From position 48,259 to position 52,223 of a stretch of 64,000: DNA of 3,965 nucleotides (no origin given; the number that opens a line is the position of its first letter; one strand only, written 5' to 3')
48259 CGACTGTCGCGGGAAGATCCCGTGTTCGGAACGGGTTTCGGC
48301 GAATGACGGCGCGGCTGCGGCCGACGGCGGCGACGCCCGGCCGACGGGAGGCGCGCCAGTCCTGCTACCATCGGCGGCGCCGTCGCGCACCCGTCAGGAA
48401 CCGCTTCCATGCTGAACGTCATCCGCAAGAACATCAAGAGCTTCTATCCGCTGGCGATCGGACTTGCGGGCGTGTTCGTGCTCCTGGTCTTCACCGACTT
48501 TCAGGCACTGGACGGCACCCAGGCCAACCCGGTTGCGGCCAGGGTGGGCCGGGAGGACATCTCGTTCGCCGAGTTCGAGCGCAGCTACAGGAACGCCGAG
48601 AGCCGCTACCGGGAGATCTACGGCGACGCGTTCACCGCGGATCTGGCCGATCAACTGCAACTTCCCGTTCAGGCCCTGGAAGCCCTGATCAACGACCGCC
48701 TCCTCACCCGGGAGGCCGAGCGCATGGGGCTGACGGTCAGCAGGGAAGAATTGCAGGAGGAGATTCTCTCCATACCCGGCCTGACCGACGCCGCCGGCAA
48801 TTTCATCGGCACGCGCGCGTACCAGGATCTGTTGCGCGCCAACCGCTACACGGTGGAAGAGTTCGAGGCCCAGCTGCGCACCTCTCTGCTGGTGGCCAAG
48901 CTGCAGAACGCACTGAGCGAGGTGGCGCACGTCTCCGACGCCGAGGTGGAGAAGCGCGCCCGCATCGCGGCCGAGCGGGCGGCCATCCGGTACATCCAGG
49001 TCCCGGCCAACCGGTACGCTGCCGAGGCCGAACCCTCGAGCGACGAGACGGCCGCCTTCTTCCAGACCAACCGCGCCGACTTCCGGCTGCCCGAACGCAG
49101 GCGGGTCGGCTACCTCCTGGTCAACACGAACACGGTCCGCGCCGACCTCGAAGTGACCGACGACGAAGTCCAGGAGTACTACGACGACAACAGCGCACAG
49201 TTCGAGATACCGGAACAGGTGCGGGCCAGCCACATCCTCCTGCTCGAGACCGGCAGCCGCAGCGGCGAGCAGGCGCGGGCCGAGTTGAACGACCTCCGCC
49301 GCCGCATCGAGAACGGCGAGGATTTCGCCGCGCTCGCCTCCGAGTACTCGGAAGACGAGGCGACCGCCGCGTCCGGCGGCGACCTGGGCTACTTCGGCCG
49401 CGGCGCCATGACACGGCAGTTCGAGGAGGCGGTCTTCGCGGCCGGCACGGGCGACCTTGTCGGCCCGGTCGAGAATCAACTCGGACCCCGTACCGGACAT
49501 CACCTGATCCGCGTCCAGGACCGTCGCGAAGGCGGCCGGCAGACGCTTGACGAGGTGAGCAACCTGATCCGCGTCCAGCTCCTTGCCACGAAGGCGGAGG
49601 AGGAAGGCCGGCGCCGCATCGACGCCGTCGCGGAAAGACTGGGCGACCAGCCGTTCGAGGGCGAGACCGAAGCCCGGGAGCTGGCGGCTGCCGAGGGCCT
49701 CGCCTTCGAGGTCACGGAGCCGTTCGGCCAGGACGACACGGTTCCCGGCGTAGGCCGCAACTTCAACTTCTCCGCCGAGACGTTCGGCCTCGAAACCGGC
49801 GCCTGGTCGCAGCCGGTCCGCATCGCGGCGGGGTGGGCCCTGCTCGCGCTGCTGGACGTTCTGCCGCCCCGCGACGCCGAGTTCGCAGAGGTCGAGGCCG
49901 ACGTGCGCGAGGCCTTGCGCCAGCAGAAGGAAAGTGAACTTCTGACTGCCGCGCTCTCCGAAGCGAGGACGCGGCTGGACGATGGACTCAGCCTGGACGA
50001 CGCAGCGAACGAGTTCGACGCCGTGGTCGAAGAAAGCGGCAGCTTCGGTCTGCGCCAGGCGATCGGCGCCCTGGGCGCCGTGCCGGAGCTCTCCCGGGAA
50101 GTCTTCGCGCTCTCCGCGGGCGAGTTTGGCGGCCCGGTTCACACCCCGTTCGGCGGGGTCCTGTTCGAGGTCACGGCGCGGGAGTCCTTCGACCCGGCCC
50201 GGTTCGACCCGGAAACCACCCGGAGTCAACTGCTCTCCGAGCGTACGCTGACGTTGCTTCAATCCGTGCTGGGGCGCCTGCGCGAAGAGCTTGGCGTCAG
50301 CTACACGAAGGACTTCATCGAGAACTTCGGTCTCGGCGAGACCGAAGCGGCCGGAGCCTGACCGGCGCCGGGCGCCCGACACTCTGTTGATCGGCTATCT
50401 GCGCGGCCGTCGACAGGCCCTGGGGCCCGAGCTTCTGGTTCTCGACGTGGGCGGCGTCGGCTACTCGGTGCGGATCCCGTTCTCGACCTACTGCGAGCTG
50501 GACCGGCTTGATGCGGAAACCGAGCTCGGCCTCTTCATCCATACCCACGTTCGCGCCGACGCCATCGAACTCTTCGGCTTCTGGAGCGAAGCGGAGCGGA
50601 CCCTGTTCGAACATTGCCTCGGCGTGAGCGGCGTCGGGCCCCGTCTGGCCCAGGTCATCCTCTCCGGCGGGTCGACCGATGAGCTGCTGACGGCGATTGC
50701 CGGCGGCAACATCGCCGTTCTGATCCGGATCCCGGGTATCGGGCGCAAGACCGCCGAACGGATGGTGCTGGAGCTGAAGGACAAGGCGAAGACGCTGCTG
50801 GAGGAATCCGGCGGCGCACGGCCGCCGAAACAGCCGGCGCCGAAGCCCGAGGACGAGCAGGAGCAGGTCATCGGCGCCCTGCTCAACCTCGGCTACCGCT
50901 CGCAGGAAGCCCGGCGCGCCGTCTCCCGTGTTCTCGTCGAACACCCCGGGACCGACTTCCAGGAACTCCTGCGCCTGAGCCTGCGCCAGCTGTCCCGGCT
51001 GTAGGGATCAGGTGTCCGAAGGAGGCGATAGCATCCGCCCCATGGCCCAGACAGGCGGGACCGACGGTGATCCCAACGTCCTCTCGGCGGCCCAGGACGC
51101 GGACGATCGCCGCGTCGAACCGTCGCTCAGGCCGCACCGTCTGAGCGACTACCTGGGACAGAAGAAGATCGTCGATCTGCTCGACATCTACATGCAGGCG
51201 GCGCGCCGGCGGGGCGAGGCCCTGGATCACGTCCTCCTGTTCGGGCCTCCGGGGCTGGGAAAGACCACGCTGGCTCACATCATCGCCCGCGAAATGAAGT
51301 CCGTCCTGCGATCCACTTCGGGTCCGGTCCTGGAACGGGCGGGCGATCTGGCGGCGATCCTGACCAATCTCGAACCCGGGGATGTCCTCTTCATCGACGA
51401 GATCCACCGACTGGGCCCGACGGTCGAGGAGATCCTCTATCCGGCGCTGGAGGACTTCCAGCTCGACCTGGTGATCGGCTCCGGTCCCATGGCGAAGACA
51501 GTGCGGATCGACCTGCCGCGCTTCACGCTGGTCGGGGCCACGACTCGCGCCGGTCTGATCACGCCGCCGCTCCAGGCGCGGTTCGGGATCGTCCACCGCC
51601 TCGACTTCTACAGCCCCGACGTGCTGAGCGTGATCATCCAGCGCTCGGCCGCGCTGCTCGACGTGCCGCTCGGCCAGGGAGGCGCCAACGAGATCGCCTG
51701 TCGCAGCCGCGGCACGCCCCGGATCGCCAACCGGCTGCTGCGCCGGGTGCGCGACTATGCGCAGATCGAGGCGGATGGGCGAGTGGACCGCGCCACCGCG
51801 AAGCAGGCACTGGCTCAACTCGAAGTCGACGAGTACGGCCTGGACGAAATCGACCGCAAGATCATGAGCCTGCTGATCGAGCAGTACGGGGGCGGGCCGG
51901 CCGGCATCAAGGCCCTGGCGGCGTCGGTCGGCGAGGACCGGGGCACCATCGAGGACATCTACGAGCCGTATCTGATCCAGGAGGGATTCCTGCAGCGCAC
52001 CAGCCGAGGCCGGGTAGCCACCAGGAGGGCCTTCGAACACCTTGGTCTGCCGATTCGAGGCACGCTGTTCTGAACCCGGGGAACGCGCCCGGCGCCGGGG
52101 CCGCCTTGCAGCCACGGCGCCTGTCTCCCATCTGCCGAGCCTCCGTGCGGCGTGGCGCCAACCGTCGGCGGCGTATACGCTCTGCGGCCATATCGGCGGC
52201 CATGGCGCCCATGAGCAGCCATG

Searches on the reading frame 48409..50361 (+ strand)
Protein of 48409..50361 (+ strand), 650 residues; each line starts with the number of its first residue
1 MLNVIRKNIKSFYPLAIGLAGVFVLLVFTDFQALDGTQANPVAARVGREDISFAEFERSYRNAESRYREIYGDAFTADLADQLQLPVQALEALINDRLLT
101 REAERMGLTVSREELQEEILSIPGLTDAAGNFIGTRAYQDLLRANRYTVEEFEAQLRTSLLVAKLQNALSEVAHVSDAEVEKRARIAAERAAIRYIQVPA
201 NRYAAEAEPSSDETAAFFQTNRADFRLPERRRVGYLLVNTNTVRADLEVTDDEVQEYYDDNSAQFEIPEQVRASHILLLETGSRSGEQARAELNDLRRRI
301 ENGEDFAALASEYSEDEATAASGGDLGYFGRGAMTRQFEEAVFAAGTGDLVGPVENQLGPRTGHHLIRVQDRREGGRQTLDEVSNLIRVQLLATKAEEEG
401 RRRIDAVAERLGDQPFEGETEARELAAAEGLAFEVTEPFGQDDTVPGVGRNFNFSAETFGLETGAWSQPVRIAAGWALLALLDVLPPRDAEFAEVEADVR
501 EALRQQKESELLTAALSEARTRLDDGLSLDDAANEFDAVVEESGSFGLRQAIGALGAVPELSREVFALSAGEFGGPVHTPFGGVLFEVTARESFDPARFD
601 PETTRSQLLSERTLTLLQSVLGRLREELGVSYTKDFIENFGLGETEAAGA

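Call 40: search_protein_families(library=pfam, proteins=[window:48409-50361:+], max_evalue=0.0001)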
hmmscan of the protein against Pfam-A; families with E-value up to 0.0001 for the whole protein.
window:48409-50361:+ (650 aa): 6 families
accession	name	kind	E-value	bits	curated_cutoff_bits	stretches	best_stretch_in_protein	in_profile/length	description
PF13624.11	SurA_N_3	-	1.5e-37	129.4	27.2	1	1-166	1-162/162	SurA-like N-terminal domain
PF13145.12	Rotamase_2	-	6.4e-32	111.3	27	2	249-384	1-120/121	PPIC-type PPIASE domain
PF13616.12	Rotamase_3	-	1.9e-28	99.8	22.5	1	267-372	12-115/116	PPIC-type PPIASE domain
PF00639.27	Rotamase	-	3.3e-27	95.7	21.7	1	275-370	1-96/97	PPIC-type PPIASE domain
PF13623.11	SurA_N_2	-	1.4e-22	80.6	28.5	1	2-132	1-136/145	SurA-like N-terminal domain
PF09312.16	SurA_N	-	4e-05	24.2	30.8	1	78-165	35-117/118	SurA N-terminal domain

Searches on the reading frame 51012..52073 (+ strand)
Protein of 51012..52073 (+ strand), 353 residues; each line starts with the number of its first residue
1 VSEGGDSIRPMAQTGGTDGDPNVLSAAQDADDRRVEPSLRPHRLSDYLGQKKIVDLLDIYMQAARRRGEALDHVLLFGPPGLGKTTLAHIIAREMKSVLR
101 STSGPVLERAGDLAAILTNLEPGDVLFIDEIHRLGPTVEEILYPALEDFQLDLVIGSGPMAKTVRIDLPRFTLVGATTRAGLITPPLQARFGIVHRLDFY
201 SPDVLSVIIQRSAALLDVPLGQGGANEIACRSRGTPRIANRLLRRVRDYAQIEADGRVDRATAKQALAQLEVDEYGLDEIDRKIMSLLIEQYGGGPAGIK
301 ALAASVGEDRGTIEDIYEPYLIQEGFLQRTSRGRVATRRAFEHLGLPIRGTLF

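Call 40: search_protein_families(library=pfam, proteins=[window:51012-52073:+], max_evalue=0.0001)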
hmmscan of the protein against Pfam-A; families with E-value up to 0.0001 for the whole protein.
window:51012-52073:+ (353 aa): 6 families
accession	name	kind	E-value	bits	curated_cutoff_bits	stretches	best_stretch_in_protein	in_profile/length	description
PF05496.18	RuvB_N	-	3.1e-76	255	27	1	39-197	1-159/159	Holliday junction DNA helicase RuvB P-loop domain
PF17864.7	AAA_lid_4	-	3.5e-30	104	27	1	200-273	1-74/74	RuvB AAA lid domain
PF05491.19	RuvB_C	-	4.3e-26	91.1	24.7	1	274-344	1-71/72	RuvB C-terminal winged helix domain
PF00004.35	AAA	-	2.4e-19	70.5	21.2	1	74-194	1-126/131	ATPase family associated with various cellular activities (AAA)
PF07728.20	AAA_5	-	4.1e-09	37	22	1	73-191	1-139/139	AAA domain (dynein-related subfamily)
PF13191.12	AAA_16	-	3.7e-05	24.7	32.6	0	53-95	8-48/167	AAA ATPase domain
